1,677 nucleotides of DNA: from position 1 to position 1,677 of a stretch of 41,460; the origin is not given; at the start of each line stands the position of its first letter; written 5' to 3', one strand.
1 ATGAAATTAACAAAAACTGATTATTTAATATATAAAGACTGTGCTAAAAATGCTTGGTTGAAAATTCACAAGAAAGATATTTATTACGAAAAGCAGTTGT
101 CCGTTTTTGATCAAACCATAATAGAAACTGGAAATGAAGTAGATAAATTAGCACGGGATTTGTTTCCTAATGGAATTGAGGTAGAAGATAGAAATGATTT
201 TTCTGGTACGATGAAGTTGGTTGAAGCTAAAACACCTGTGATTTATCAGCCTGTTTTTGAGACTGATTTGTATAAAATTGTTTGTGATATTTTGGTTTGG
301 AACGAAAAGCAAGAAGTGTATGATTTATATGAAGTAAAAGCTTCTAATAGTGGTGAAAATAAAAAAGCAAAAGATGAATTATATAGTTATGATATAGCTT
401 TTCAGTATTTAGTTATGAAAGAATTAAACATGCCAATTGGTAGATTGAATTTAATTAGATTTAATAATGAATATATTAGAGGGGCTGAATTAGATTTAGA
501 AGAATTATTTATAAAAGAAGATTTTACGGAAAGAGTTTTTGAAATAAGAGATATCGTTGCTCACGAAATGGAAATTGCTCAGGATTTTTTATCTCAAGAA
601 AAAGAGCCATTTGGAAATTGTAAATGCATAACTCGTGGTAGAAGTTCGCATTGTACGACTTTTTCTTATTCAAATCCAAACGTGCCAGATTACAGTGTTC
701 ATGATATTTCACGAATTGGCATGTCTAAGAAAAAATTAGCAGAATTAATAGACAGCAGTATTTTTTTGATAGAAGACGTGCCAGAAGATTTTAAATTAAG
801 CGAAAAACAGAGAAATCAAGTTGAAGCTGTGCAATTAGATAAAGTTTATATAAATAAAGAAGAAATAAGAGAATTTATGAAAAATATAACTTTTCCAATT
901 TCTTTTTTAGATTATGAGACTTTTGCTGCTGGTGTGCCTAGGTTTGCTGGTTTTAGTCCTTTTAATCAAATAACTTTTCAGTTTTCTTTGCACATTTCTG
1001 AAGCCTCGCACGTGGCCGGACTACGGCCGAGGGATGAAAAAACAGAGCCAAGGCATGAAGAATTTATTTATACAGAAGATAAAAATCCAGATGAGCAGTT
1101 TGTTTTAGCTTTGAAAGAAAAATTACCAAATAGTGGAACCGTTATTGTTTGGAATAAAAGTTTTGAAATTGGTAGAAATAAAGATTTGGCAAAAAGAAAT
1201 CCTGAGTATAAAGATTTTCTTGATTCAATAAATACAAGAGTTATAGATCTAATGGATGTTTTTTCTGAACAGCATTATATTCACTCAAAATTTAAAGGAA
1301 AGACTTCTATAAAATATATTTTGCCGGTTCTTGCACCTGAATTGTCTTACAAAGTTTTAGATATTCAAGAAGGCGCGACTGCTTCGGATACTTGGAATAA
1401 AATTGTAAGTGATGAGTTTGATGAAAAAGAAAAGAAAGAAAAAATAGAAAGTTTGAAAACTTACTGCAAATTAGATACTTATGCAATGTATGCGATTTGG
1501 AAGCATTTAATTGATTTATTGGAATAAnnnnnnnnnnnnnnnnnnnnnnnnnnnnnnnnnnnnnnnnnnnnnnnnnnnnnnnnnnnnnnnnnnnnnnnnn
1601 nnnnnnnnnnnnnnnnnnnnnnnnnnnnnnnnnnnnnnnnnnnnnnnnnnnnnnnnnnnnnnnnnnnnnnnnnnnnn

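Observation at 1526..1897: Isolated 23S rRNA 5' domain next to a protein gene: pseudogene, interrupted 23S, or separately encoded fragment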

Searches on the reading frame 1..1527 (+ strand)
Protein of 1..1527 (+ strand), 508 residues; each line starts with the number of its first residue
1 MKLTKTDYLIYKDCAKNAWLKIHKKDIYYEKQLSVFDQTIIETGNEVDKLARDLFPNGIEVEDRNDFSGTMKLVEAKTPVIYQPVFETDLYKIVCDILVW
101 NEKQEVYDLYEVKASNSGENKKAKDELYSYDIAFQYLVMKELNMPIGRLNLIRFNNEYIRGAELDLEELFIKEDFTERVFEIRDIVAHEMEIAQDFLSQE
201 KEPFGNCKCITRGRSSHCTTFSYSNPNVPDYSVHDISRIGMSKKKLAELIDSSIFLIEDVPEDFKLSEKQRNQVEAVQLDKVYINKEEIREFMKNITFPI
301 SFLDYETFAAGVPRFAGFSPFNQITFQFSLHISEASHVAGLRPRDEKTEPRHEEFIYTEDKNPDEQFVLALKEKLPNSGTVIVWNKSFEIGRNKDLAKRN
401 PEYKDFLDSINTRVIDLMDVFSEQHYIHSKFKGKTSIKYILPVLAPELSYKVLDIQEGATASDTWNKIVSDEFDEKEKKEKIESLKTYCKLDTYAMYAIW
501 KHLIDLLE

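Call 6: find_encoding_contigs(protein=window:1-1527:+, flank=10000, max_places=6)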
Protein window:1-1527:+ (508 aa): no gene with exactly this product is on record in the collection.

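Call 9: search_protein_families(library=pfam, proteins=[window:1-1527:+])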
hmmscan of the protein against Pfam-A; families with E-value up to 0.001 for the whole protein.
window:1-1527:+ (508 aa): 2 families
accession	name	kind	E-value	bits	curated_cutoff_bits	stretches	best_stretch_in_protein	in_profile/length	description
PF11074.14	DUF2779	-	2.3e-36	125.3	23.3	1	302-436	2-126/126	Domain of unknown function(DUF2779)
PF13482.12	RNase_H_2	-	0.00013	22.4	22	1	357-503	36-164/165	RNase_H superfamily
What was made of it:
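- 1..1527 (+): Convergent DUF2779 / RNase H-like gene. Its C-terminus and stop codon are intact next to the insert. Pfam PF11074, E 2e-36 (call 9).
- Checked: The DUF2779 gene (1-1527, + strand) is convergent (call 9).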

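Call 35: find_homologous_proteins(query=window:1-1527:+, max_evalue=1e-60)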
Query window:1-1527:+ (508 aa): 1981 proteins with E <= 1e-60 among 8000 candidates; the best 120 are listed.
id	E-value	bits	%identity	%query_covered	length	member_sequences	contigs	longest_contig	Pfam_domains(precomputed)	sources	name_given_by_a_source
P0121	0.0e+0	1145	100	100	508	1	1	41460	PF11074.15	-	-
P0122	1.8e-294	995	86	100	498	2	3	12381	PF13482.13,PF11074.15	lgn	-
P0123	3.0e-285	965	85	100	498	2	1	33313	PF11074.15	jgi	jgi:hypothetical protein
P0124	1.1e-278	943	83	100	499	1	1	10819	PF11074.15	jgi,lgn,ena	-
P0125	8.1e-273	924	80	100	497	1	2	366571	PF13482.13,PF11074.15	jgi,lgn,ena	-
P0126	1.2e-265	900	77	100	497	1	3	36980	PF11074.15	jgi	-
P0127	6.2e-264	895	77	100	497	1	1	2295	PF11074.15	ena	-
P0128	3.5e-261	886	76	100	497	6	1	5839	PF13482.13,PF11074.15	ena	-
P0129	7.1e-261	885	76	100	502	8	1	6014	PF11074.15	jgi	-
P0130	2.0e-260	883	76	100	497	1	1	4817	PF13482.13,PF11074.15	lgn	-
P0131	3.6e-259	879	75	100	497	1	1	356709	PF13482.13,PF11074.15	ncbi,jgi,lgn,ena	ncbi:MAG: DUF2779 domain-containing protein [Candidatus Paceibacterota bacterium]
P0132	2.0e-258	876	75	100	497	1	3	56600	PF11074.15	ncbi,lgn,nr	ncbi:MAG: DUF2779 domain-containing protein [Candidatus Nomurabacteria bacterium]|nr:DUF2779 domain-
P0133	2.5e-257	873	75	100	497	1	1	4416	PF11074.15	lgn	-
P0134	4.0e-257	872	75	100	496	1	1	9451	PF11074.15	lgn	-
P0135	9.7e-257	871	75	100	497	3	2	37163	PF11074.15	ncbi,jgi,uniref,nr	ncbi:hypothetical protein COW91_02915 [Candidatus Nomurabacteria bacterium CG22_combo_CG10-13_8_21_1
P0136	2.7e-256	869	75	100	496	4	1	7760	PF13482.13,PF11074.15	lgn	-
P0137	4.6e-255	865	74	100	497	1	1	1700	PF13482.13,PF11074.15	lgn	-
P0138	5.4e-255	865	76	100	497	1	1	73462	PF13482.13,PF11074.15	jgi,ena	-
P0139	1.7e-254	864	74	100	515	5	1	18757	PF13482.13,PF11074.15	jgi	-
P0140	3.9e-254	862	75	100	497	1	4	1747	PF13482.13,PF11074.15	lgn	-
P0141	2.6e-253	860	75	100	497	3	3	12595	PF11074.15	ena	-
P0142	3.5e-253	859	75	100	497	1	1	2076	PF13482.13,PF11074.15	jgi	jgi:hypothetical protein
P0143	8.0e-253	858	75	100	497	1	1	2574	PF13482.13,PF11074.15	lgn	-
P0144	1.4e-252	857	74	100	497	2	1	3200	PF11074.15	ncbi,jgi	jgi:hypothetical protein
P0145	2.8e-252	856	74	100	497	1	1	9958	PF11074.15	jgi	jgi:hypothetical protein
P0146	1.6e-250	850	74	100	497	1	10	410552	PF11074.15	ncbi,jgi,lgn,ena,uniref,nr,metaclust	ncbi:MAG: hypothetical protein UR25_C0004G0098 [Candidatus Nomurabacteria bacterium GW2011_GWE1_32_2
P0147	1.3e-249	847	73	100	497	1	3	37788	PF11074.15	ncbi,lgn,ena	ncbi:MAG: DUF2779 domain-containing protein [Patescibacteria group bacterium]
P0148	9.9e-249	845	73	100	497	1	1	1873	PF11074.15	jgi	jgi:hypothetical protein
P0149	1.4e-248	844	76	96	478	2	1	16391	PF13482.13,PF11074.15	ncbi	ncbi:MAG: DUF2779 domain-containing protein [Candidatus Paceibacterota bacterium]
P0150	2.8e-248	843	73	100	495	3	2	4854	PF11074.15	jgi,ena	-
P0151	1.1e-247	841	73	99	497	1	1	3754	PF11074.15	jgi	-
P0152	2.3e-245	833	73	100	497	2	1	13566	PF11074.15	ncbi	-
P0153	9.8e-243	825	72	99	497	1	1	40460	PF11074.15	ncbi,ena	-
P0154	1.2e-242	824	72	100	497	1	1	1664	PF11074.15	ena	-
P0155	1.3e-242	824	71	100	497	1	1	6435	PF13482.13,PF11074.15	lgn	-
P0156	6.6e-242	822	70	100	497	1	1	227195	PF11074.15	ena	-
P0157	6.2e-241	819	71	99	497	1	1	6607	PF11074.15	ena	-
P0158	9.0e-240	815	71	99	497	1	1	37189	PF11074.15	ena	-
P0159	1.1e-239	815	72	100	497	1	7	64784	PF13482.13,PF11074.15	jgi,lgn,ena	-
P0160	1.0e-238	811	70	100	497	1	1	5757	PF13482.13,PF11074.15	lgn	-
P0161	1.1e-238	811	71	100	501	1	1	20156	PF11074.15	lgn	-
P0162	4.5e-238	809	70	100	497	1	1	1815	PF11074.15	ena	-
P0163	6.2e-238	809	70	100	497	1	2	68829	PF11074.15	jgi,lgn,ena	jgi:hypothetical protein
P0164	6.5e-238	809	71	99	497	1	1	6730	PF13482.13,PF11074.15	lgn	-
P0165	1.5e-237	808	70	99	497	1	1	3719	PF13482.13,PF11074.15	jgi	-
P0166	4.6e-237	806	70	100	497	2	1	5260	PF13482.13,PF11074.15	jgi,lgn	-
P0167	5.6e-237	806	70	99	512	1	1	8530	PF11074.15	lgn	-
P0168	1.0e-236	805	71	99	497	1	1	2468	PF11074.15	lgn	-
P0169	1.2e-236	805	70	100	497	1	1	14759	PF11074.15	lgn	-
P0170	2.4e-236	804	70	99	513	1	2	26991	PF11074.15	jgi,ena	jgi:hypothetical protein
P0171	2.9e-236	803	66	100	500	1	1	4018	PF11074.15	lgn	-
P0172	4.1e-236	803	70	100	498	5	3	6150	PF13482.13,PF11074.15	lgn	-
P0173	5.1e-236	803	71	99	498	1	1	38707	PF13482.13,PF11074.15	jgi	jgi:hypothetical protein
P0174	5.5e-236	802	70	99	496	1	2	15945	PF11074.15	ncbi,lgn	-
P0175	3.3e-235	800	69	100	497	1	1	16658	PF11074.15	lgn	-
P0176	5.6e-235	799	69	99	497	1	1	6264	PF11074.15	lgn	-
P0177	9.4e-235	798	70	100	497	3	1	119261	PF13482.13,PF11074.15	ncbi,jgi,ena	ncbi:MAG: DUF2779 domain-containing protein [Candidatus Paceibacterota bacterium]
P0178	1.5e-234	798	69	100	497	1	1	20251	PF11074.15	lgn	-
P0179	2.2e-234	797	69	99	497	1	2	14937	PF13482.13,PF11074.15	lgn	-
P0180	1.5e-233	794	68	100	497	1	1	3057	PF11074.15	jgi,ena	-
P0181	1.7e-233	794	70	100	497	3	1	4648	PF13482.13,PF11074.15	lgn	-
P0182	2.2e-233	794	69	100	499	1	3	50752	PF11074.15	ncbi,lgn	-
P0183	3.0e-233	793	70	99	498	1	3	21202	PF11074.15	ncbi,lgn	-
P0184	5.4e-233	793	70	100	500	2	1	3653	PF11074.15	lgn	-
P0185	7.7e-233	792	70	99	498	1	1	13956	PF11074.15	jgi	-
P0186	1.0e-232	792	69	100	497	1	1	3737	PF11074.15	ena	-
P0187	1.4e-232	791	68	100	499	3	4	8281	PF11074.15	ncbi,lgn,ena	ncbi:MAG: DUF2779 domain-containing protein [Patescibacteria group bacterium]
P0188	1.5e-232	791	70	100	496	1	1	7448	PF11074.15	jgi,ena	-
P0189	4.7e-232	789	69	100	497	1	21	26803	PF13482.13,PF11074.15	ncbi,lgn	-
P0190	7.5e-232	789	69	99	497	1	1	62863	PF11074.15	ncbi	-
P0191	8.2e-232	789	69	100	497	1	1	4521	PF13482.13,PF11074.15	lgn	-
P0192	1.1e-231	788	69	100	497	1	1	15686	PF11074.15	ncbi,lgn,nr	ncbi:MAG TPA: DUF2779 domain-containing protein [Candidatus Paceibacterota bacterium]|nr:DUF2779 dom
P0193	1.8e-231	788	69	100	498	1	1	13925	PF11074.15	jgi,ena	-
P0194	1.8e-231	788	67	100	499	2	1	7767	PF11074.15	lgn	-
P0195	2.3e-231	787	70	99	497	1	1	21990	PF13482.13,PF11074.15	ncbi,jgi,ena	ncbi:MAG: DUF2779 domain-containing protein [Candidatus Paceibacterota bacterium]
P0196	7.2e-231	786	69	99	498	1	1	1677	PF11074.15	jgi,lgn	-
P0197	1.0e-230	785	67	100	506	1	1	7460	PF11074.15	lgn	-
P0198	1.6e-230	784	68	99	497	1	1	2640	PF11074.15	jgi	jgi:hypothetical protein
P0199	1.8e-230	784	70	99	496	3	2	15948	PF11074.15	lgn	-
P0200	3.6e-230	783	70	99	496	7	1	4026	PF11074.15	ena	-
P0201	4.0e-230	783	69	99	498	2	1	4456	PF11074.15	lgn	-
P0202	4.9e-230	783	68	99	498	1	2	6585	PF11074.15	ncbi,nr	ncbi:DUF2779 domain-containing protein [Patescibacteria group bacterium]|nr:DUF2779 domain-containin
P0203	7.0e-230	782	68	100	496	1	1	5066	PF11074.15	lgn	-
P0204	1.2e-229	782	68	99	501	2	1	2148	PF11074.15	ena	-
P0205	1.6e-229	781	67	100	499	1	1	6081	PF11074.15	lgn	-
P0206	2.1e-229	781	68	100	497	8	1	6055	PF13482.13,PF11074.15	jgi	-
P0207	5.8e-229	779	68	100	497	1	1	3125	PF11074.15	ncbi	-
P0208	6.4e-229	779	68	99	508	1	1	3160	PF11074.15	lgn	-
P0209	1.8e-228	778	67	100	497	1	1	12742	PF11074.15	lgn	-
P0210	1.9e-228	778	67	100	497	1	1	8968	PF11074.15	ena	-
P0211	2.1e-228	777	69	99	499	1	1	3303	PF11074.15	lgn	-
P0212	8.6e-228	775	67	99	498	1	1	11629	PF11074.15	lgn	-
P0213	1.0e-227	775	68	100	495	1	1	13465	PF11074.15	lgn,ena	-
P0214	1.6e-227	775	67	99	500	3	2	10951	PF11074.15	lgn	-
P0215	2.2e-227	774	67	100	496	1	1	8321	PF11074.15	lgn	-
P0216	3.0e-227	774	68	99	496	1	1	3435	PF11074.15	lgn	-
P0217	2.0e-226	771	66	99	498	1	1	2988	PF11074.15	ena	-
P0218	3.2e-226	770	67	99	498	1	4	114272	PF11074.15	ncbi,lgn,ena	ncbi:MAG: DUF2779 domain-containing protein [Patescibacteria group bacterium]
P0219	6.7e-225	766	66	100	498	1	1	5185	PF11074.15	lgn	-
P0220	2.3e-224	764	66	99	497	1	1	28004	PF11074.15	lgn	-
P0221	8.7e-223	759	67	99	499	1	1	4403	PF11074.15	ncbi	-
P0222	1.5e-222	758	66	100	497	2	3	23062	PF11074.15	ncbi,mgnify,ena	mgnify:CR=1 FL=1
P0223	8.2e-220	749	63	99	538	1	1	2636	PF11074.15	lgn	-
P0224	2.7e-219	747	64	100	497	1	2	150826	PF11074.15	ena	-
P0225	3.1e-217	741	63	100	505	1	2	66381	PF11074.15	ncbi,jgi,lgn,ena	-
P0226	7.3e-214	730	67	95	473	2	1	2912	PF11074.15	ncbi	ncbi:MAG: DUF2779 domain-containing protein, partial [Patescibacteria group bacterium]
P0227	7.8e-211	720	62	100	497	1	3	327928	PF11074.15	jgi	jgi:hypothetical protein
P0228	4.1e-210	717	62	100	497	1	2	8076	PF11074.15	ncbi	-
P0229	8.6e-209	713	62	99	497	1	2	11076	PF11074.15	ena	-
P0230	1.6e-208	712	63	100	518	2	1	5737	PF11074.15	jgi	-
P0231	9.0e-208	709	61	100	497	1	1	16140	PF11074.15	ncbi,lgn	ncbi:MAG: DUF2779 domain-containing protein [Bacteroidota bacterium]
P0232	1.2e-207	709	61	100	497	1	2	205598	PF11074.15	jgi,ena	-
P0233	2.7e-205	701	73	85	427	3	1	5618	PF11074.15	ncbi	-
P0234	3.2e-205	701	60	99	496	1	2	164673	PF11074.15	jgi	jgi:hypothetical protein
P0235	6.0e-204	697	62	100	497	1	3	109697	PF11074.15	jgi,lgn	jgi:hypothetical protein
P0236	3.8e-203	694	60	99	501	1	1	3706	PF11074.15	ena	-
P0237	5.4e-203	694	61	100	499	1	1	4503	PF11074.15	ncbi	-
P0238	1.4e-201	689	69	87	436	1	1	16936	PF11074.15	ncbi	-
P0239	2.4e-201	688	60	100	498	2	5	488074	PF11074.15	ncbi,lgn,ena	-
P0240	3.2e-201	688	60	99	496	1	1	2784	PF11074.15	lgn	-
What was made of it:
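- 1..1527 (+): Homologues are 76-86% identical in relatives (call 35).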

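Call 36: find_encoding_contigs(protein=P0122, flank=6000, max_places=3)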
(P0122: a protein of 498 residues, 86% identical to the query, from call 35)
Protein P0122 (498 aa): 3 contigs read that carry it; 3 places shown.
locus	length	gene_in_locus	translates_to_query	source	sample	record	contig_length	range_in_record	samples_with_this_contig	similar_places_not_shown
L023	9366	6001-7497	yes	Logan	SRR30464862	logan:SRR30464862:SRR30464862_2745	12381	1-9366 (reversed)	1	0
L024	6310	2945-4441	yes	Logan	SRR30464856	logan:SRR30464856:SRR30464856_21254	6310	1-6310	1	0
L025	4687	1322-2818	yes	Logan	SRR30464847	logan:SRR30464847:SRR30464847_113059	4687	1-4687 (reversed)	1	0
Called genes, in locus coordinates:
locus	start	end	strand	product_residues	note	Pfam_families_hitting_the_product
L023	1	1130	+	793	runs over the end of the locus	PF02743:dCache_1, PF13596:PAS_10 (faint), PF00672:HAMP, PF00989:PAS, PF08448:PAS_4, PF13426:PAS_9, PF00512:HisKA, PF02518:HATPase_c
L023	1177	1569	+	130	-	PF00072:Response_reg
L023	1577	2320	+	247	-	PF01509:TruB_N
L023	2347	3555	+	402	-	PF00155:Aminotran_1_2, PF00266:Aminotran_5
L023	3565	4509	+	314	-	PF13462:Thioredoxin_4, PF01323:DSBA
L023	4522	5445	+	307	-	PF03741:TerC, PF04332:DUF475, PF03741:TerC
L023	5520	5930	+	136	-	PF27546:MICAH (faint), PF08332:CaMKII_AD, PF13474:SnoaL_3 (faint), PF14534:DUF4440, PF12680:SnoaL_2 (weak)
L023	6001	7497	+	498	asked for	PF11074:DUF2779, PF13482:RNase_H_2 (weak)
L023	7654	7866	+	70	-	-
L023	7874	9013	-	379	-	PF01409:tRNA-synt_2d, PF03147:FDX-ACB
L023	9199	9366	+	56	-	?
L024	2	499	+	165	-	?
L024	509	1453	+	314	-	PF13462:Thioredoxin_4, PF01323:DSBA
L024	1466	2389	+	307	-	PF03741:TerC, PF04332:DUF475, PF03741:TerC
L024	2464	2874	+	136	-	PF27546:MICAH (faint), PF08332:CaMKII_AD, PF13474:SnoaL_3 (faint), PF14534:DUF4440, PF12680:SnoaL_2 (weak)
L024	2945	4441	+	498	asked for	PF11074:DUF2779, PF13482:RNase_H_2 (weak)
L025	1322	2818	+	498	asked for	PF11074:DUF2779, PF13482:RNase_H_2 (weak)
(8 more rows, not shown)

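Call 37: find_encoding_contigs(protein=P0123, flank=6000, max_places=3)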
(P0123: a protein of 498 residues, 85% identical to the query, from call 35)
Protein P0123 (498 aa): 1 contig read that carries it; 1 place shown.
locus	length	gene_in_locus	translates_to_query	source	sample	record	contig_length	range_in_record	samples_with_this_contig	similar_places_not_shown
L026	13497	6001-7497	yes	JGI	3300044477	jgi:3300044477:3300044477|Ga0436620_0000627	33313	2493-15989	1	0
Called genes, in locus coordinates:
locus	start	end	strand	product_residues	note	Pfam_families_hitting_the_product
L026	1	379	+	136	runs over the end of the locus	PF00072:Response_reg, PF20274:cREC_REC (weak)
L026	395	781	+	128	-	PF00072:Response_reg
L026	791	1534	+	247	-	PF01509:TruB_N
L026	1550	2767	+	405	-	PF00155:Aminotran_1_2 (weak), PF00266:Aminotran_5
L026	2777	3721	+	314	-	PF13462:Thioredoxin_4, PF01323:DSBA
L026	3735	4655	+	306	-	PF03741:TerC, PF04332:DUF475, PF03741:TerC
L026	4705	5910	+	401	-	PF20686:CsoSCA_cat (weak)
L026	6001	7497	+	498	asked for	PF11074:DUF2779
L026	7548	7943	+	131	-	-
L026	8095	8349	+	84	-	-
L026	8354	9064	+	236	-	PF01409:tRNA-synt_2d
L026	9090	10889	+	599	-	PF03483:B3_4, PF03484:B5, PF17759:tRNA_synthFbeta (weak), PF03147:FDX-ACB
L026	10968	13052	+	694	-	PF02518:HATPase_c, PF00204:DNA_gyraseB, PF01751:Toprim, PF00986:DNA_gyraseB_C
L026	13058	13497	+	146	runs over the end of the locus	PF00293:NUDIX, PF14815:NUDIX_4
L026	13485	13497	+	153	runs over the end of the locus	PF14359:DUF4406 (weak)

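Call 50: find_encoding_contigs(protein=P0124, flank=5000, max_places=4)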
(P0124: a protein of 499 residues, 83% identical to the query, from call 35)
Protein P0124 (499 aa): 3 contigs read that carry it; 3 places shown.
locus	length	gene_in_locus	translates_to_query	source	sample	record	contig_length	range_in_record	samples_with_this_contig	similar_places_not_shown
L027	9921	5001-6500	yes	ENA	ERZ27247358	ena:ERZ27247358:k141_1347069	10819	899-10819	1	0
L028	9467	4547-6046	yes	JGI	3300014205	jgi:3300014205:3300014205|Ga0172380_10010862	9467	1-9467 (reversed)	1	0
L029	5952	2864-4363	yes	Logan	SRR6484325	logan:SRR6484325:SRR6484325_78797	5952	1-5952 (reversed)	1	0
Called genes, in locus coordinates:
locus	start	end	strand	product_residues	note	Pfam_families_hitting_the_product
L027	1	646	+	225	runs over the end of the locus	PF01938:TRAM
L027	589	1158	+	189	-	PF18818:MPTase-PolyVal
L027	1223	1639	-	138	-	-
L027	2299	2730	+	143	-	-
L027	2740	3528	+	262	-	PF01509:TruB_N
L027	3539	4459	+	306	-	PF03741:TerC, PF04332:DUF475, PF03741:TerC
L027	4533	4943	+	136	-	PF08332:CaMKII_AD, PF13474:SnoaL_3, PF14534:DUF4440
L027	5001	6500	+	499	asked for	PF11074:DUF2779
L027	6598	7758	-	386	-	PF01409:tRNA-synt_2d, PF03147:FDX-ACB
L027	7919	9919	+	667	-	?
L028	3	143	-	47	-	?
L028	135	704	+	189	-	PF18818:MPTase-PolyVal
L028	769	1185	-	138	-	-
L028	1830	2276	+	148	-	-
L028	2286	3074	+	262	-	PF01509:TruB_N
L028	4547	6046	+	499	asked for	PF11074:DUF2779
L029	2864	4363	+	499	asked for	PF11074:DUF2779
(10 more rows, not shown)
